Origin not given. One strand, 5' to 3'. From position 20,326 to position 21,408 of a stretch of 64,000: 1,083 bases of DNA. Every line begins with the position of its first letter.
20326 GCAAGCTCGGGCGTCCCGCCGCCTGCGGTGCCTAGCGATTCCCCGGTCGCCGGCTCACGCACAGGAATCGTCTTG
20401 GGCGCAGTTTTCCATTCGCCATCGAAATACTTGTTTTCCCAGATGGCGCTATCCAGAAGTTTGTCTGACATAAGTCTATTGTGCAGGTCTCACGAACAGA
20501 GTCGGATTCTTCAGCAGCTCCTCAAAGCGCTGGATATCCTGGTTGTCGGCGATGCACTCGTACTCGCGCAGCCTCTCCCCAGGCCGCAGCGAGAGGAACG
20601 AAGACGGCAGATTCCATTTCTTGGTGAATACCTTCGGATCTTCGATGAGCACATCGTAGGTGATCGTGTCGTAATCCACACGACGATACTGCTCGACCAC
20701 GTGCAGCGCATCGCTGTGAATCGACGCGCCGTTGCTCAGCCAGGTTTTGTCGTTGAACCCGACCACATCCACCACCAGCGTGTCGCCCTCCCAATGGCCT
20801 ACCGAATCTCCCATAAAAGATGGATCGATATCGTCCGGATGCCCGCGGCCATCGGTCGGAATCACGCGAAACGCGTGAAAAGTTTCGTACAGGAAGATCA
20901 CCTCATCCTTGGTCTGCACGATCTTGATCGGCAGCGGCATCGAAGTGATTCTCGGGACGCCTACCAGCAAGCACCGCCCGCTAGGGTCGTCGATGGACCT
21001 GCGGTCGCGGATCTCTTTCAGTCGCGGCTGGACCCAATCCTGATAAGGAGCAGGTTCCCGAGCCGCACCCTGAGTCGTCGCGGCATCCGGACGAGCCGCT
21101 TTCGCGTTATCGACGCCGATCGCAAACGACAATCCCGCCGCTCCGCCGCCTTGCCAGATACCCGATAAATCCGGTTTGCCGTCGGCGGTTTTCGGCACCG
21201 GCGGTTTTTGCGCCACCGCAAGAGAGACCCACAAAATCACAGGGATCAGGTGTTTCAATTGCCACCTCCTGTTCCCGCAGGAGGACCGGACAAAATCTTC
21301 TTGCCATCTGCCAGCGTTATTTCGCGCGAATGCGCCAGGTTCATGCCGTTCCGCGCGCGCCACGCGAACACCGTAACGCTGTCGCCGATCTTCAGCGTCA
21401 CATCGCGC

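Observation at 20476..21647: Uncharacterised secreted two-gene cassette, copy 1: DUF6152-like protein with mature His-His N-terminus plus a 260-aa partner, co-transcribed with an aldehyde dehydrogenase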

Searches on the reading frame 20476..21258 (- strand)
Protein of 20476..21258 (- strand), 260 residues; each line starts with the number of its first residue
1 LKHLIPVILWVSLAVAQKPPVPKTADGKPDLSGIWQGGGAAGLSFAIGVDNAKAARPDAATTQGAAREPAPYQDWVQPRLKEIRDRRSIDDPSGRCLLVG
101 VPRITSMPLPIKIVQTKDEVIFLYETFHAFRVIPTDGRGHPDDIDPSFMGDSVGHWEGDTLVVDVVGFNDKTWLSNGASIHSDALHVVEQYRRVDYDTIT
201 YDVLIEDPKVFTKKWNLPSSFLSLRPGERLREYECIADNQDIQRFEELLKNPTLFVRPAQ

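Call 4: search_protein_families(library=pfam, proteins=[window:20479-21258:-], max_evalue=1)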
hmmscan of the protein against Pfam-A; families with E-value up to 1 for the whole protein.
seq(260 aa): 0 families

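Call 5: search_protein_families(library=ncbifam, proteins=[window:20479-21258:-], max_evalue=1)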
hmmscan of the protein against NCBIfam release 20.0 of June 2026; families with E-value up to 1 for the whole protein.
seq(260 aa): 4 families
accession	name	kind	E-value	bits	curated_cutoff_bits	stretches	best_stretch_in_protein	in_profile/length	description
NF033659.0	Shiga_Stx1B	exception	0.063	13.4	175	1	191-223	32-62/89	Shiga toxin Stx1 subunit B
NF041697.1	Shig_StxB_1a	exception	0.071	13.3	204.3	1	190-223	30-62/89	Shiga toxin Stx1a subunit B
NF041699.1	Shig_StxB_1d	exception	0.073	13.1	199.5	1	188-223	29-62/89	Shiga toxin Stx1d subunit B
NF041698.1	Shig_StxB_1c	exception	0.079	13.1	201.2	1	191-223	32-62/89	Shiga toxin Stx1c subunit B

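Call 9: find_homologous_proteins(query=window:20479-21258:-)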
Query seq(260 aa) (260 aa): 8000 proteins with E <= 0.001 among 8000 candidates; the best 120 are listed.
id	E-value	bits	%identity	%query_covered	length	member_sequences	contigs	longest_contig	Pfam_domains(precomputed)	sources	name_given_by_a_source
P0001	2.0e-175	600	100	100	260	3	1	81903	-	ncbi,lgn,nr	ncbi:MAG: hypothetical protein JWO19_5462 [Bryobacterales bacterium]|nr:hypothetical protein [Bryoba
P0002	2.4e-156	537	89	100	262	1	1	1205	-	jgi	jgi:hypothetical protein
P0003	1.8e-151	521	85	100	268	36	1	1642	-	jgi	jgi:hypothetical protein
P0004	9.7e-151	519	86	100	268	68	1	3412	-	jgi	jgi:hypothetical protein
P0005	6.7e-149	513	84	100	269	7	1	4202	-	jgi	-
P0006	4.1e-148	510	85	100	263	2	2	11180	-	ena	-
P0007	4.2e-148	510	85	100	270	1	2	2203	-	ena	-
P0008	6.9e-148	509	83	100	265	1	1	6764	-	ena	-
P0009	4.4e-144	497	81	100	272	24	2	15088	-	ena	-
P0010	1.9e-142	492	81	100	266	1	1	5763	-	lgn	-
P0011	9.7e-142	489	78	100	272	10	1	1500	-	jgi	jgi:hypothetical protein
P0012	6.2e-140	483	80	100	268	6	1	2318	-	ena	-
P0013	8.1e-140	483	77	100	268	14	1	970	-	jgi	jgi:hypothetical protein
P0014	2.7e-136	471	81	95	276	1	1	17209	-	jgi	jgi:hypothetical protein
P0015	8.3e-136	470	78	100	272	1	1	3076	-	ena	-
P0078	1.3e-113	397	65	98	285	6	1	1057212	-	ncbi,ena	-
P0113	1.2e-90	322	59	88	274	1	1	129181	-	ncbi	ncbi:MAG: hypothetical protein ABI811_11870 [Acidobacteriota bacterium]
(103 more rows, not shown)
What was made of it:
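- Checked: The deposited NCBI protein uses the same start (100% identity and 100% coverage, call 9).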

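Call 16: search_protein_representatives(protein=window:20476-21258:-)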
Query: 260 residues. Proteins with E-value up to 0.001 (for the whole library): 12190; up to 1e-10: 5977; up to 1e-30: 404. The best 150 are listed.
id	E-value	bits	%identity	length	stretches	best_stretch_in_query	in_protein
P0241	8.1e-91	320.7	40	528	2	20-242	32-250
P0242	1.0e-73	264.6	74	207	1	85-244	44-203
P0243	1.8e-71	257.2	66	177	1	95-260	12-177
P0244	8.4e-70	251.7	54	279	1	15-251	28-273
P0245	3.0e-68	246.7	52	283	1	16-244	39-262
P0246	1.4e-67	244.5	42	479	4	77-242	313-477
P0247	2.9e-64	233.6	51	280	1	16-255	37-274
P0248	8.5e-63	228.8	39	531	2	88-253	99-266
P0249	1.2e-62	228.3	56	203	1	59-245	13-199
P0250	9.8e-62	225.3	59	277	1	51-230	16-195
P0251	1.6e-60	221.3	52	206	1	54-257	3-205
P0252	1.5e-58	214.9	54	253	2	64-242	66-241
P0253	3.5e-58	213.6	43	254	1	1-246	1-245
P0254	8.7e-57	209.1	48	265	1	21-243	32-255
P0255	3.6e-55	203.8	44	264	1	16-251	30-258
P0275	6.6e-47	176.7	43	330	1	22-236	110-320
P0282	3.8e-45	170.9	51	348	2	84-243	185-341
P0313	6.9e-41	156.9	41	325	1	21-248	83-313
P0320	1.9e-40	155.5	49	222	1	86-252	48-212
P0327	1.7e-39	152.4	37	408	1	19-245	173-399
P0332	2.3e-39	151.9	46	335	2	67-238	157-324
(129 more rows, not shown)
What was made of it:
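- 20476..21258 (-): Gene B, copy 1: 260 aa, exported, member of a large family with no Pfam model. The TTG start overlaps A's TGA; AGGAGG lies at 21270-21265. 12,190 clusters at 50% identity with E<=1e-3 (call 16).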

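Call 22: predict_structure(alignment_id=A2)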
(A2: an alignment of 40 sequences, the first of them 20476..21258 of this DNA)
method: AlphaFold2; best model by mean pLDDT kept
length: 260 residues; sequences in the alignment: 40
mean_pLDDT: 79.7   pTM: 0.75
mean pLDDT of the five models: 79.7, 79.3, 76.7, 76.4, 76.2
residues with pLDDT >= 90: 79; 70-90: 116; 50-70: 56; < 50: 9
segments of 3 or more residues with pLDDT < 50: 232-237
pLDDT, mean of each block of 10 residues (from residue 1): 58 62 91 87 84 76 63 92 82 69 76 92 80 91 82 96 92 69 93 92 94 91 76 44 71 69
secondary structure, 60 per line:
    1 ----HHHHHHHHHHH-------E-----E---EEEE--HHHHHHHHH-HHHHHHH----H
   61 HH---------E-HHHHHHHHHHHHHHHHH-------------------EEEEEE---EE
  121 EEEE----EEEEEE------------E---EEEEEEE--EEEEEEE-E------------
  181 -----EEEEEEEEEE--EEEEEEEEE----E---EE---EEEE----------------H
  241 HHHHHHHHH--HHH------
elements in order: H5-15 E33-36 H39-47 H49-55 H74-90 E110-115 E119-124 E129-134 E151-157 E160-166 E186-195 E198-206 E220-223 H240-249
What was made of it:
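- On Calycin/lipocalin superfamily (for B): The model has pLDDT 80 and about 8 strands (call 22).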

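Call 24: search_solved_structures(query=A2, max_evalue=10)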
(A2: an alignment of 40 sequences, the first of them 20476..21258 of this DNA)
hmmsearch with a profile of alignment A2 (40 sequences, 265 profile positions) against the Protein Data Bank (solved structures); distinct sequences matched with E-value up to 10: 5.
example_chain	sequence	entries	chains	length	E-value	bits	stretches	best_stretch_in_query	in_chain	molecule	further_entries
3vmy_A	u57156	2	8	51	0.69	12.5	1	227-260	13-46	Voltage-gated hydrogen channel 1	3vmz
3vmx_A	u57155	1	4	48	0.73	12.4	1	227-259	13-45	Voltage-gated hydrogen channel 1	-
2qfa_C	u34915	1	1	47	0.78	12.3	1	232-258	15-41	Inner centromere protein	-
6yif_C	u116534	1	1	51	0.91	12.1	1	232-262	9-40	Inner centromere protein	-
6yie_C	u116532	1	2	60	0.96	12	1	232-262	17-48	Inner centromere protein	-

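Call 27: fold_search(model_id=the predicted structure, library=pdb)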
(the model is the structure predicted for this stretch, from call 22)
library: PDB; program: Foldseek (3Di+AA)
matches with E <= 10: 935; with E <= 0.001: 0
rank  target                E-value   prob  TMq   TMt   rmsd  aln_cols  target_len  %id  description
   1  5xn9_A                1.0e-02  1.00  0.26  0.46   5.0       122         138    9  Crystal structure of a secretary abundant heat soluble (SAHS) protein from Ramazzottius varieornatus (from monomer sam (released 2017-07-26)
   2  3fa9_A                1.6e-02  0.97  0.31  0.52   7.4       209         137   10  Crystal structure of the apo R132K:Y134F:R111L:L121D mutant of cellular retinoic acid-binding protein II at 1.94 angst (released 2009-10-27)
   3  7ry5_AAA              2.2e-02  0.97  0.31  0.53   9.6       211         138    9  Cellular Retinoic Acid Binding Protein II with Bound Inhibitor 4-[6-({4-[(fluorosulfonyl)oxy]phenyl}ethynyl)-4,4-dim (released 2021-12-15)
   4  2frs_B                2.2e-02  0.95  0.29  0.50  10.4       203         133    9  Crystal structure of the f15w mutant of apo-cellular retinoic acid binding protein type ii at 1.51 angstroms resolutio (released 2006-09-19)
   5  4qgw_A                2.6e-02  0.97  0.31  0.52   8.4       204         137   10  Crystal structure of the R132K:R111L:L121D mutant of Cellular Retinoic Acid Binding ProteinII complexed with a synthet (released 2015-01-28)
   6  3fa7_A                2.6e-02  0.89  0.28  0.45   7.3       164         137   10  Crystal structure of the apo R132K:R111L:L121E:R59E mutant of cellular retinoic acid-binding protein II at 1.90 angstr (released 2009-10-27)
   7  4i3d_A                2.7e-02  0.98  0.27  0.46   5.7       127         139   13  Crystal structure of fluorescent protein UnaG N57A mutant (released 2013-06-19)
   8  5xn9_B                3.2e-02  0.99  0.28  0.50   4.9       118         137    9  Crystal structure of a secretary abundant heat soluble (SAHS) protein from Ramazzottius varieornatus (from monomer sam (released 2017-07-26)
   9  3i17_A                3.4e-02  0.87  0.28  0.47   7.3       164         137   10  Crystal structure of the apo R132K:L121E mutant of cellular retinoic acid-binding protein II at 1.68 angstrom resoluti (released 2009-07-28)
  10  4i3b_F                5.3e-02  0.96  0.26  0.46   5.0       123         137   12  Crystal structure of fluorescent protein UnaG wild type (released 2013-06-19)
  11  2fs6_A                5.9e-02  0.91  0.26  0.44   6.8       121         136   11  Crystal Structure of Apo-Cellular Retinoic Acid Binding Protein Type II At 1.35 Angstroms Resolution (released 2006-09-19)
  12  3fa8_A                5.9e-02  0.90  0.32  0.54   7.4       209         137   10  Crystal structure of the apo R132K:Y134F:R111L:L121E mutant of cellular retinoic acid-binding protein II at 1.78 angst (released 2009-10-27)
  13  4kc5_B                6.2e-02  0.87  0.15  0.06   6.4        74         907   12  Crystal structure of the C-terminal part of RhiE from Burkholderia rhizoxinica (released 2013-09-18)
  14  6e6k                  7.0e-02  0.94  0.31  0.55   8.2       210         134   10  Crystal structure of human cellular retinol-binding protein 4 in complex with abnormal-cannabidiol (abn-CBD) (released 2019-02-13)
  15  4jnj_A                7.0e-02  0.77  0.23  0.44   9.1       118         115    8  Structure based engineering of streptavidin monomer with a reduced biotin dissociation rate (released 2013-05-29)
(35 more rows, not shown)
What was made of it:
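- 20476..21258 (-): Model with pLDDT 80 and weak calycin-like matches (calls 22, 27).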

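Call 40: find_encoding_contigs(protein=P0078, flank=10000, max_places=3)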
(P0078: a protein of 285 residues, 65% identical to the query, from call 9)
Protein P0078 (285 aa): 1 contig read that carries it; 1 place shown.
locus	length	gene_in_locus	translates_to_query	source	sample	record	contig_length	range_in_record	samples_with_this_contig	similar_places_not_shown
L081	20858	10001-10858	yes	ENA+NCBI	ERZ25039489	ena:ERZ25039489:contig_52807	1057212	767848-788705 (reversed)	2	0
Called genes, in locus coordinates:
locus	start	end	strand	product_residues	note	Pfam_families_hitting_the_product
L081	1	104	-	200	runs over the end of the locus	PF00561:Abhydrolase_1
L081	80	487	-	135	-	PF00561:Abhydrolase_1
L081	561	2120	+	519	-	-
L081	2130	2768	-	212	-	-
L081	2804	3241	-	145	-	-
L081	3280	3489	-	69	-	-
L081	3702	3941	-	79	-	PF19649:DUF6152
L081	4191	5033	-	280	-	-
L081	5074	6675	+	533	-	-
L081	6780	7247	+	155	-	-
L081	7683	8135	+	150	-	-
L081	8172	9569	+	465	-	PF04389:Peptidase_M28, PF01546:Peptidase_M20, PF07687:M20_dimer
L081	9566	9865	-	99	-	-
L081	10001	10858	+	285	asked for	-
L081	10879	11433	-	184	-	PF03928:HbpS-like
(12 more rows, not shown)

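Call 41: find_encoding_contigs(protein=P0113, flank=10000, max_places=3)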
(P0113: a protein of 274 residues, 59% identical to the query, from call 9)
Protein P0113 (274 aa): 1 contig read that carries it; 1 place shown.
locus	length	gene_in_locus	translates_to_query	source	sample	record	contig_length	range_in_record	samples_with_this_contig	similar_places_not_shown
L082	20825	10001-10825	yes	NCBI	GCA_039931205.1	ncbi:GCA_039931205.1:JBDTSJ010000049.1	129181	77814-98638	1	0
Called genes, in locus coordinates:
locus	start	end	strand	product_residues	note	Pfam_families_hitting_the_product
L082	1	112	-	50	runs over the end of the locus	-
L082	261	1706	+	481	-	PF02366:PMT, PF13231:PMT_2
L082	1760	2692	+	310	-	PF01134:GIDA (faint), PF01266:DAO (faint), PF07992:Pyr_redox_2, PF13738:Pyr_redox_3, PF00070:Pyr_redox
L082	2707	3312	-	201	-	PF00730:HhH-GPD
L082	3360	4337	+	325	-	PF00092:VWA, PF13519:VWA_2 (weak)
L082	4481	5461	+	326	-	PF03193:RsgA_GTPase, PF01926:MMR_HSR1 (weak)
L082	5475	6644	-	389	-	PF00899:ThiF, PF00581:Rhodanese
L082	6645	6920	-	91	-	PF02597:ThiS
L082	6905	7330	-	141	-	PF01398:JAB, PF14464:Prok-JAB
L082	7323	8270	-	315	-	PF00291:PALP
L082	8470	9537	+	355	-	-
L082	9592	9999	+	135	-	PF19649:DUF6152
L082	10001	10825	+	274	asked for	-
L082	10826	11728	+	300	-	PF04444:Dioxygenase_N, PF00775:Dioxygenase_C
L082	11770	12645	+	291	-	PF01531:Glyco_transf_11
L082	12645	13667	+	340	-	PF00535:Glycos_transf_2, PF10111:Glyco_tranf_2_2, PF13641:Glyco_tranf_2_3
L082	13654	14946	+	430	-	PF01053:Cys_Met_Meta_PP, PF00266:Aminotran_5, PF00155:Aminotran_1_2, PF01041:DegT_DnrJ_EryC1 (weak), PF01212:Beta_elim_lyase (weak)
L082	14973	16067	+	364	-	PF00144:Beta-lactamase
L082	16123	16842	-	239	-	-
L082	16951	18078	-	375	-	PF02126:PTE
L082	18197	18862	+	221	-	-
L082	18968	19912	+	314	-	PF01408:GFO_IDH_MocA, PF19858:OxRdtase_C, PF22725:GFO_IDH_MocA_C3 (weak)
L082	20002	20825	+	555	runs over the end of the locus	PF02517:Rce1-like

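Call 47: search_dna_similar(query=window:20479-21258:-, collection=plasmids, mode=protein, max_evalue=0.001, max_rows=30)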
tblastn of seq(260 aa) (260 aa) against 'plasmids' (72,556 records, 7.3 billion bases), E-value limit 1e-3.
Records with a match: 9; places in all: 19; records where one place covers at least 80% of the query: 6.
Best place of each record, by identity: <60% 9.
By first word of the organism name: Novosphingobium 6; Sphingobium 1; Sinorhizobium 1; Croceibacterium 1.
By predicted mobility (MOB-suite, as given by PLSDB): non-mobilizable 9.
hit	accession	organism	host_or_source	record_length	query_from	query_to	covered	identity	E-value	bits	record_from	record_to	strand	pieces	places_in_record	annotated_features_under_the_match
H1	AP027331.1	Sphingobium sp. TomTYG65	-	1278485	10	236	87%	29.3%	6e-16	84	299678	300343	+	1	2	hypothetical protein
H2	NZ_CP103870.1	Novosphingobium humi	pure culture,soil biofilm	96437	14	238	87%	29.4%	2e-20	97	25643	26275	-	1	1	hypothetical protein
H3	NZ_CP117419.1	Novosphingobium humi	Single cell,Soil from military shooting ...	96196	14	238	87%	29.4%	3e-20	97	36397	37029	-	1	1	hypothetical protein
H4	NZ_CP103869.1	Novosphingobium humi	pure culture,soil biofilm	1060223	27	235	80%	28.7%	3e-7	59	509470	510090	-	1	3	none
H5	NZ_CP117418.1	Novosphingobium humi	Single cell,Soil from military shooting ...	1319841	27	235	80%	28.7%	3e-7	59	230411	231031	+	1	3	none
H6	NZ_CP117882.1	Novosphingobium sp. KACC 22771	Single cell,soil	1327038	29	216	72%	30.6%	2e-15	83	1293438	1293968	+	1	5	none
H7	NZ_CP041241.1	Sinorhizobium mexicanum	Acaciella angustissima,cell culture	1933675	5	213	80%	26.3%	3e-7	59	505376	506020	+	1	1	none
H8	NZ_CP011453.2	Croceibacterium atlanticum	cell culture,North Atlantic Rise ...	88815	96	241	56%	33.8%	2e-16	86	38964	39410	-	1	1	hypothetical protein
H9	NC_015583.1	Novosphingobium sp. PP1Y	-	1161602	76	241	64%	24.4%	3e-10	67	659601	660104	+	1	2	none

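Call 49: get_annotated_region(hit=H2, flank=9000)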
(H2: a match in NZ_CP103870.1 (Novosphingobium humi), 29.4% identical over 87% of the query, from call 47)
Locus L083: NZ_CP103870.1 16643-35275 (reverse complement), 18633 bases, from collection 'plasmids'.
description: Novosphingobium humi strain G5 plasmid unnamed2, complete sequence
organism: Novosphingobium humi (NCBI taxid 2282397)
taxonomy: Bacteria; Pseudomonadota; Alphaproteobacteria; Sphingomonadales; Sphingomonadaceae; Novosphingobium; Novosphingobium humi
host: -; source: pure culture,soil biofilm; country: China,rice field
typing (MOB-suite, as given by PLSDB): non-mobilizable
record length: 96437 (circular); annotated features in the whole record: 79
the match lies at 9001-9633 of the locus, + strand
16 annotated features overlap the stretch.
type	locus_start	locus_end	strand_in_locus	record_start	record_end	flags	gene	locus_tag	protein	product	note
CDS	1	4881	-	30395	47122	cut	-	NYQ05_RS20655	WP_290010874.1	Ig-like domain-containing protein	-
CDS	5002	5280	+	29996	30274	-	-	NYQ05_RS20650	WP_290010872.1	hypothetical protein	-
CDS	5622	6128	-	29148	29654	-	-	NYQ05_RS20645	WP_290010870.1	hypothetical protein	-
CDS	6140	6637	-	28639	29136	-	-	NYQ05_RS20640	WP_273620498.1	DUF6644 family protein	-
CDS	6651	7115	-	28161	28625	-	-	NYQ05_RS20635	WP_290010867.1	DUF6644 family protein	-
CDS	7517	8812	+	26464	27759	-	-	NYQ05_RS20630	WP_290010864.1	hypothetical protein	-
CDS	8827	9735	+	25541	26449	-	-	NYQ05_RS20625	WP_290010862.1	hypothetical protein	-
CDS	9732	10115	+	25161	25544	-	-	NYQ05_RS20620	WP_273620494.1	DUF6152 family protein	-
CDS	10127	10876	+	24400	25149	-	-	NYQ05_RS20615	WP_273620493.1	TetR/AcrR family transcriptional regulator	GO:0006355 - regulation of DNA-templated transcription [Evidence IEA]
CDS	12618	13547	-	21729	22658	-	-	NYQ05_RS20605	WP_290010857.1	FAD-binding protein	-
CDS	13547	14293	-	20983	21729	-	-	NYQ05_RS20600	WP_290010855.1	electron transfer flavoprotein subunit beta/FixA family protein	-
CDS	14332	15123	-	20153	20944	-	-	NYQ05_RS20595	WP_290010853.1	enoyl-CoA hydratase-related protein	-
CDS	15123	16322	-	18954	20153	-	bktB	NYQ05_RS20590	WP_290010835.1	beta-ketothiolase BktB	-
CDS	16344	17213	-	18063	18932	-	mmsB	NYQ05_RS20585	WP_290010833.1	3-hydroxyisobutyrate dehydrogenase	GO:0006574 - valine catabolic process [Evidence IEA]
CDS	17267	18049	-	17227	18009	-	-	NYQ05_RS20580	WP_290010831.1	enoyl-CoA hydratase-related protein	-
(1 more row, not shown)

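Call 50: get_annotated_region(hit=H8, flank=9000)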
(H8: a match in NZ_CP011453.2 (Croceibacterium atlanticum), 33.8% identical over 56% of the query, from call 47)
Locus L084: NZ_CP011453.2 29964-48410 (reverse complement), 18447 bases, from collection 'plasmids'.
description: Croceibacterium atlanticum strain 26DY36 plasmid unnamed, complete sequence
organism: Croceibacterium atlanticum (NCBI taxid 1267766)
taxonomy: Bacteria; Pseudomonadota; Alphaproteobacteria; Sphingomonadales; Erythrobacteraceae; Croceibacterium; Croceibacterium atlanticum
host: -; source: cell culture,North Atlantic Rise deep-sea sediment; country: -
typing (MOB-suite, as given by PLSDB): non-mobilizable; replicon rep_cluster_545
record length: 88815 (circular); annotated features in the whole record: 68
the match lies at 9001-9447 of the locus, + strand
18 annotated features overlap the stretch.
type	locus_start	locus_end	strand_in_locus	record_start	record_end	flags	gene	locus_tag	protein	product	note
CDS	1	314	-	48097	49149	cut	-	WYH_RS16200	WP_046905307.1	tyrosine-type recombinase/integrase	GO:0015074 - DNA integration [Evidence IEA]; GO:0006310 - DNA recombination [Evidence IEA]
CDS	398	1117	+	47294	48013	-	-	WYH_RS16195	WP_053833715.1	phosphatase PAP2 family protein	-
CDS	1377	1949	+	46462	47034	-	-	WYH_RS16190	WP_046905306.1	outer membrane beta-barrel protein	-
CDS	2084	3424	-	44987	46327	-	gdhA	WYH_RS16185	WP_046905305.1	NADP-specific glutamate dehydrogenase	GO:0006520 - amino acid metabolic process [Evidence IEA]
CDS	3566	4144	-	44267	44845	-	-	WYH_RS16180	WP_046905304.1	5-formyltetrahydrofolate cyclo-ligase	GO:0006730 - one-carbon metabolic process [Evidence IEA]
CDS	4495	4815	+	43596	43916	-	-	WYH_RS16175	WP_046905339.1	multidrug efflux SMR transporter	-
CDS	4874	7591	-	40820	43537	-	-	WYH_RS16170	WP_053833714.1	G8 domain-containing protein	-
CDS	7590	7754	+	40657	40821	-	-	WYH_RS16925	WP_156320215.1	hypothetical protein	-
CDS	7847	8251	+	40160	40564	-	-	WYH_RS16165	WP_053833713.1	DUF6152 family protein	-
CDS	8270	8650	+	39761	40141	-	-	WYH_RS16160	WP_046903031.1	DUF6152 family protein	-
CDS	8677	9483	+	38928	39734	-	-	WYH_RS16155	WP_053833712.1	hypothetical protein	-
CDS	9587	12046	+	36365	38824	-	-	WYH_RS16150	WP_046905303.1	TonB-dependent receptor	GO:0015891 - siderophore transport [Evidence IEA]; GO:0055085 - transmembrane transport [Evidence IEA]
CDS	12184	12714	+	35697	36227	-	-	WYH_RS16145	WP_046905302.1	MarR family transcriptional regulator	GO:0006355 - regulation of DNA-templated transcription [Evidence IEA]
CDS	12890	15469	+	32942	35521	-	-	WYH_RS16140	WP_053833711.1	G8 domain-containing protein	-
CDS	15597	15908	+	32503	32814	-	-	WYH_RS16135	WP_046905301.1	hypothetical protein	-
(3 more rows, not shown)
